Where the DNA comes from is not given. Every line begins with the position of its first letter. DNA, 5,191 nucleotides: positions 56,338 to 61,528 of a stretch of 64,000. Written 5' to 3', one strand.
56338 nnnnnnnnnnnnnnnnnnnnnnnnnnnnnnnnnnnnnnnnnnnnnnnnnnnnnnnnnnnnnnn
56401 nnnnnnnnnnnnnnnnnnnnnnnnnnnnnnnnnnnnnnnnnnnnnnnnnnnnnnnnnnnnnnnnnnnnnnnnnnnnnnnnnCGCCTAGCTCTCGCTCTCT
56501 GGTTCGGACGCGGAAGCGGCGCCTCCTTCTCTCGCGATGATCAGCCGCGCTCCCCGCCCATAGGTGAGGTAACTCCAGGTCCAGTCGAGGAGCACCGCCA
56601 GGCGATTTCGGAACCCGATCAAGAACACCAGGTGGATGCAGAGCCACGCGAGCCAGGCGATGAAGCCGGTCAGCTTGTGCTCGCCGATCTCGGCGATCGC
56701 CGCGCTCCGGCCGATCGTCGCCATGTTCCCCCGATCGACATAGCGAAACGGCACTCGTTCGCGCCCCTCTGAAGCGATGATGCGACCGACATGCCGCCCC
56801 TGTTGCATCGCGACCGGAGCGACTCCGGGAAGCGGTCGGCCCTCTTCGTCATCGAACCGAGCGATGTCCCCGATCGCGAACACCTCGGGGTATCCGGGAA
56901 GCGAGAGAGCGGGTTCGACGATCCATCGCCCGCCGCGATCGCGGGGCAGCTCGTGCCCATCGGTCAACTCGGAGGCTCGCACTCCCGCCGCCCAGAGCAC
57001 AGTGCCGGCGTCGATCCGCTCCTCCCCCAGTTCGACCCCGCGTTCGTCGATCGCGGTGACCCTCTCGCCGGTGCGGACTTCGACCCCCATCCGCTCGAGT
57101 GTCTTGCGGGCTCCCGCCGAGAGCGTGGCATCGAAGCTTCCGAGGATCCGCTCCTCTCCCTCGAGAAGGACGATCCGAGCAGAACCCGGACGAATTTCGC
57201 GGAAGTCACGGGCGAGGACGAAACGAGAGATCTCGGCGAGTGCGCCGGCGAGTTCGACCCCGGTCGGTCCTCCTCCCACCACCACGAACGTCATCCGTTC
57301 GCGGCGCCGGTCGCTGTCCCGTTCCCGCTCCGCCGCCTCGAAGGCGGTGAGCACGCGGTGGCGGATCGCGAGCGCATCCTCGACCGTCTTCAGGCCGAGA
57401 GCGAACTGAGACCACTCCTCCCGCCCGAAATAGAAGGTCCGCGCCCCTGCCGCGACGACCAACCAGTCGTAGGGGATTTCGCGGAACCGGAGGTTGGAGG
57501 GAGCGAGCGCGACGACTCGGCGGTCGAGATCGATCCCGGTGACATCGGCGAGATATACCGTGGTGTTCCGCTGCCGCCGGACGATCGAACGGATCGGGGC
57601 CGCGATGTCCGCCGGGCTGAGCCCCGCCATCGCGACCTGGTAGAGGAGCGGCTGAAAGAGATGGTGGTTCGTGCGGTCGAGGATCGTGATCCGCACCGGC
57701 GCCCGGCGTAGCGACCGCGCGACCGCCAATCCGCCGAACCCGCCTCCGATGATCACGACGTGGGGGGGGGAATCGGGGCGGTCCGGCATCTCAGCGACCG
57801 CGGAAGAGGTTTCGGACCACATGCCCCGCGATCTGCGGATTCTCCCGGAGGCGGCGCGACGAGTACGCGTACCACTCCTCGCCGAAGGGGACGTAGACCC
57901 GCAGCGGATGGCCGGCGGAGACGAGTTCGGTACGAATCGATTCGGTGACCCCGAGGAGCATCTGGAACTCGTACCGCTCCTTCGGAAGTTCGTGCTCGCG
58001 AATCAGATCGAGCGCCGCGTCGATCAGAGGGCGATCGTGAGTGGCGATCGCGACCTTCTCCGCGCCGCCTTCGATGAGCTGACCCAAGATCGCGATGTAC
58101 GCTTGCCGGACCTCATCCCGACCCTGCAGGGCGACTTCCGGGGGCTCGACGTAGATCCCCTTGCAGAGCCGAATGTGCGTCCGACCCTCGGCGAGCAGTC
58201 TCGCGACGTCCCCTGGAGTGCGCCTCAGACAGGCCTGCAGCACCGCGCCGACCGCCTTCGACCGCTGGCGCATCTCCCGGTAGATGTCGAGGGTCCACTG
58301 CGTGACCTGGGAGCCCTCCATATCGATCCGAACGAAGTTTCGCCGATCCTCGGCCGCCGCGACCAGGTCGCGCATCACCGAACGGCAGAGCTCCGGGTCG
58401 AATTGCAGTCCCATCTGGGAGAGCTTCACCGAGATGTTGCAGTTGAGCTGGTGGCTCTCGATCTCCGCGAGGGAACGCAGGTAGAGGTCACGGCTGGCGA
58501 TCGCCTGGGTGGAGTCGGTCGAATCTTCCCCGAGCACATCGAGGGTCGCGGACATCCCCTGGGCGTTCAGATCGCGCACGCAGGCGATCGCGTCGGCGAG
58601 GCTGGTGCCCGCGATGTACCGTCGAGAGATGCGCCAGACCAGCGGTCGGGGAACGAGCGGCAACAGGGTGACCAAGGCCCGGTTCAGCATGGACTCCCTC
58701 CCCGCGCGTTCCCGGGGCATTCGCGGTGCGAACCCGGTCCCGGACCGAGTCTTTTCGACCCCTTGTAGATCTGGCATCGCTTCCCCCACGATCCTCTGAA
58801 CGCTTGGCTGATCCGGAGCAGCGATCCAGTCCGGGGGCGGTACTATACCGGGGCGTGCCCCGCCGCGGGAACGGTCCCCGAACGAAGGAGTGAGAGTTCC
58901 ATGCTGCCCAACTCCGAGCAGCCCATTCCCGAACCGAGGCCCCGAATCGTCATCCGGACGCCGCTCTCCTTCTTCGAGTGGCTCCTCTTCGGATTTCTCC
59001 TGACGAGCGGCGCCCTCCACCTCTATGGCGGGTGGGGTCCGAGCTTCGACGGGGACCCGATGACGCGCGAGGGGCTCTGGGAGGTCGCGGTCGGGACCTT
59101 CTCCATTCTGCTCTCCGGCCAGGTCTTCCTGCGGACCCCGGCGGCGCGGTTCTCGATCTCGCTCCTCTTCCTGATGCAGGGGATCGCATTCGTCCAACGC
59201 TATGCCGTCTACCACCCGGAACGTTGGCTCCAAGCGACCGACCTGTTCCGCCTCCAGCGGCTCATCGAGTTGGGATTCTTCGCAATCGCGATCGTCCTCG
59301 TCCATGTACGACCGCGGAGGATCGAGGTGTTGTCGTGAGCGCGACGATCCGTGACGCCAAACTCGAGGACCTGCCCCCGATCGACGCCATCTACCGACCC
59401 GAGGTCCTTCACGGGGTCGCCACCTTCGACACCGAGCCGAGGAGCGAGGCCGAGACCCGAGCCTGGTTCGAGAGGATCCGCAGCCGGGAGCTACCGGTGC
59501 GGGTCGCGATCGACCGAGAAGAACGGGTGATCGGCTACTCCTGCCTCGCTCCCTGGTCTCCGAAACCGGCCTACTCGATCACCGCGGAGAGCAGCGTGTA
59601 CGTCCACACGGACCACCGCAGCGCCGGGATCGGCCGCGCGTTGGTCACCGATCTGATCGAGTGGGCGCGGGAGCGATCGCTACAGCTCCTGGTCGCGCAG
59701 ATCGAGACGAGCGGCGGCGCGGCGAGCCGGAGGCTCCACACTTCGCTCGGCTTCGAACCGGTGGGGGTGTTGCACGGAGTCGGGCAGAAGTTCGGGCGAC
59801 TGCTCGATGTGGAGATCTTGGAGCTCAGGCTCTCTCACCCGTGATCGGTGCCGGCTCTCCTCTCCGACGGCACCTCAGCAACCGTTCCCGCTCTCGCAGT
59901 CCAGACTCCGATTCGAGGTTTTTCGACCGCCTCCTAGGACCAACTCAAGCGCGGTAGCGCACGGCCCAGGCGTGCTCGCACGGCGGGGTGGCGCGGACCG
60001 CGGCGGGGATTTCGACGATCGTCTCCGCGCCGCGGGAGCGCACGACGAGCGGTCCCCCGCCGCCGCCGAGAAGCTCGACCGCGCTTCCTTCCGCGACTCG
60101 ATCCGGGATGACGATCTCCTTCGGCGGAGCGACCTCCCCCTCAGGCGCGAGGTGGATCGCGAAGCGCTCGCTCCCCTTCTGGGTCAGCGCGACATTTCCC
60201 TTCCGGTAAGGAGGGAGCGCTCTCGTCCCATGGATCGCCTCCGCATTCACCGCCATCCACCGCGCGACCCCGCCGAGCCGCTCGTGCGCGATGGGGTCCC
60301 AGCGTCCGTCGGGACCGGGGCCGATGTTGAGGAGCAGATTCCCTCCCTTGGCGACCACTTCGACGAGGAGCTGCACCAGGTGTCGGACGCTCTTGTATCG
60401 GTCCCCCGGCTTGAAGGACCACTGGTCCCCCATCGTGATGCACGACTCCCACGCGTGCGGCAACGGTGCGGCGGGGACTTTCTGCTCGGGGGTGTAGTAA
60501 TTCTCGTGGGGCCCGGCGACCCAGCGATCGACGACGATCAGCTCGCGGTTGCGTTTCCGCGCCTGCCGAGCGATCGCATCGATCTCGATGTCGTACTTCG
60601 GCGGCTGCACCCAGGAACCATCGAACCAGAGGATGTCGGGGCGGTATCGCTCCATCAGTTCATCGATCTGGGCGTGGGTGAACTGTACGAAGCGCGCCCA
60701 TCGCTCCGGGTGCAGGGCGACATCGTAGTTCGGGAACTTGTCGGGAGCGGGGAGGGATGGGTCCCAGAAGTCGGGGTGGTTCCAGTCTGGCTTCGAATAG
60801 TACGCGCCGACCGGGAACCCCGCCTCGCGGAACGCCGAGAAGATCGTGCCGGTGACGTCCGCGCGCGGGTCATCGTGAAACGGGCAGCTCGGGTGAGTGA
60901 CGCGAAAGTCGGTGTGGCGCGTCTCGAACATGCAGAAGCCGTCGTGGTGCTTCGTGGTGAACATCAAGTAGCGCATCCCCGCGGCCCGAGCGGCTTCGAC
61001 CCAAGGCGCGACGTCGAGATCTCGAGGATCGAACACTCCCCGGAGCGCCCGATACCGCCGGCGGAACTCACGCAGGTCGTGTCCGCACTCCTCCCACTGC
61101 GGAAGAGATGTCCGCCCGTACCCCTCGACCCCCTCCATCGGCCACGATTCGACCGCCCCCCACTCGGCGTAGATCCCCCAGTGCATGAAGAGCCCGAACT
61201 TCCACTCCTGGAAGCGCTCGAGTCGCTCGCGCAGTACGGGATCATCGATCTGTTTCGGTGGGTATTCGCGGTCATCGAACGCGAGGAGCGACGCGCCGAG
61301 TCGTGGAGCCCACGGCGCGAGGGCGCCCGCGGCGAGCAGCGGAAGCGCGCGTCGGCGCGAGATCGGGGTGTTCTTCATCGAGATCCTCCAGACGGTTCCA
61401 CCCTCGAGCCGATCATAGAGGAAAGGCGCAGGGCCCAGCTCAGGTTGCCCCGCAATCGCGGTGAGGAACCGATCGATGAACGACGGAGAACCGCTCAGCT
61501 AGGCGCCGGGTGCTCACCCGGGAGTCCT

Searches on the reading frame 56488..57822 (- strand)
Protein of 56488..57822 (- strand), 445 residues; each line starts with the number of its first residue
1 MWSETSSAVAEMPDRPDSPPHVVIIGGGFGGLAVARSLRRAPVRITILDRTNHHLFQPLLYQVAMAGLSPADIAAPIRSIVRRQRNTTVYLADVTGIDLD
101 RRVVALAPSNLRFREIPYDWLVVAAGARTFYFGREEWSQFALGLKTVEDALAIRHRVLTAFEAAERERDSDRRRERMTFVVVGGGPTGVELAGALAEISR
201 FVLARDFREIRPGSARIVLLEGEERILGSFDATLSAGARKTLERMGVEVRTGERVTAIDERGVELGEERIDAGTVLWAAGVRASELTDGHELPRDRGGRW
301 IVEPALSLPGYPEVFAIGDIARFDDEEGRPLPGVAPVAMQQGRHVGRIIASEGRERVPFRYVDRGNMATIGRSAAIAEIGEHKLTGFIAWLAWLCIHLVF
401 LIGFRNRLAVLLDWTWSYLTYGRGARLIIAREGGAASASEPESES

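Call 17: search_protein_families(library=pfam, proteins=[window:56488-57822:-], max_evalue=0.0001)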
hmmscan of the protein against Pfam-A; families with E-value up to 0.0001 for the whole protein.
window:56488-57822:- (445 aa): 5 families
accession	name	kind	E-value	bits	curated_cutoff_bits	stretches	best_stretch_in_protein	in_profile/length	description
PF07992.20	Pyr_redox_2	-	1.4e-50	172.8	26.1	1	21-342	2-291/291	Pyridine nucleotide-disulphide oxidoreductase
PF00070.33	Pyr_redox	-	1.3e-14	54.9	22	1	179-263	2-71/82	Pyridine nucleotide-disulphide oxidoreductase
PF01266.30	DAO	-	2.8e-09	37.4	27.9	0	21-51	1-31/353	FAD dependent oxidoreductase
PF22366.1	NDH2_C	-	2.7e-08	34.3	27.7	1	364-420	2-59/62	NDH2 C-terminal domain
PF13450.12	NAD_binding_8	-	9.3e-07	29.5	21.9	1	24-53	1-30/68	NAD(P)-binding Rossmann-like domain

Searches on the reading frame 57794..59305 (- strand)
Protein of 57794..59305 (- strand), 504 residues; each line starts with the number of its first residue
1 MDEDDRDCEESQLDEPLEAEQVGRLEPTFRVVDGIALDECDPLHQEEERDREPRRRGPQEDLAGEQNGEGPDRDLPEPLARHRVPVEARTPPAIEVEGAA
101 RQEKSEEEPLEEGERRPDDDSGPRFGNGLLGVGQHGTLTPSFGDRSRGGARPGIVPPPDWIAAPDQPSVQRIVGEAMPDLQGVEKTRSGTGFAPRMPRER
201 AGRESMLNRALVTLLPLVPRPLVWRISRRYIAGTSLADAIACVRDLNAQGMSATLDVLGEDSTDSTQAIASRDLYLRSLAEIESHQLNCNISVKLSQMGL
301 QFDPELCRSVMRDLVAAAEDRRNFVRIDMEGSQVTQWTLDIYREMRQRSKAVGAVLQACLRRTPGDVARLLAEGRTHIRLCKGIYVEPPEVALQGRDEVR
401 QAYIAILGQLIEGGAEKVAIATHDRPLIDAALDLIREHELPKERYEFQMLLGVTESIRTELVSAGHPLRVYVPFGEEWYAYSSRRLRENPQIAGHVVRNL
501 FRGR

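Call 17: search_protein_families(library=pfam, proteins=[window:57794-59305:-], max_evalue=0.0001)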
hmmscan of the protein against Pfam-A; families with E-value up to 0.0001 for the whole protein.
window:57794-59305:- (504 aa): 1 family
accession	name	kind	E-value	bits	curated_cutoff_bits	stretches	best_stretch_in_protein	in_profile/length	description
PF01619.24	Pro_dh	-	1e-30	107.7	27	1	243-495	5-275/278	Proline dehydrogenase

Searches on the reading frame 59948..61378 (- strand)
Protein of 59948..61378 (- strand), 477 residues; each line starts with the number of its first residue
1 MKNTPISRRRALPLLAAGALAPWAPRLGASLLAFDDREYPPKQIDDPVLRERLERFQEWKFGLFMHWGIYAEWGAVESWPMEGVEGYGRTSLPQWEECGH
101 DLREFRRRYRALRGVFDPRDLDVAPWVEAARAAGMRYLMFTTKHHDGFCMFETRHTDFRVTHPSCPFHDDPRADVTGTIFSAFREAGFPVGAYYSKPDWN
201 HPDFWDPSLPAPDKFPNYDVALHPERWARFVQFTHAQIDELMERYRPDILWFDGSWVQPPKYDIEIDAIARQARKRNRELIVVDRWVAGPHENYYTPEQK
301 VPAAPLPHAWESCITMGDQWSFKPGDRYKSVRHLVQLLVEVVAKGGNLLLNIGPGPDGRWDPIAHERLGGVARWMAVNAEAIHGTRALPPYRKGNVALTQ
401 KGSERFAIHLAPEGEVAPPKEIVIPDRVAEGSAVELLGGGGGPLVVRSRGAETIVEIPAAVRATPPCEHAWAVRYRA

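Call 17: search_protein_families(library=pfam, proteins=[window:59948-61378:-], max_evalue=0.0001)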
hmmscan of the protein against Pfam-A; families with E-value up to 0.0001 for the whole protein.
window:59948-61378:- (477 aa): 1 family
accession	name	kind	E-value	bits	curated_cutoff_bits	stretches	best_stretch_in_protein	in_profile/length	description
PF01120.23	Alpha_L_fucos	-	3e-84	283.9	25.2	1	50-380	24-345/345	Alpha-L-fucosidase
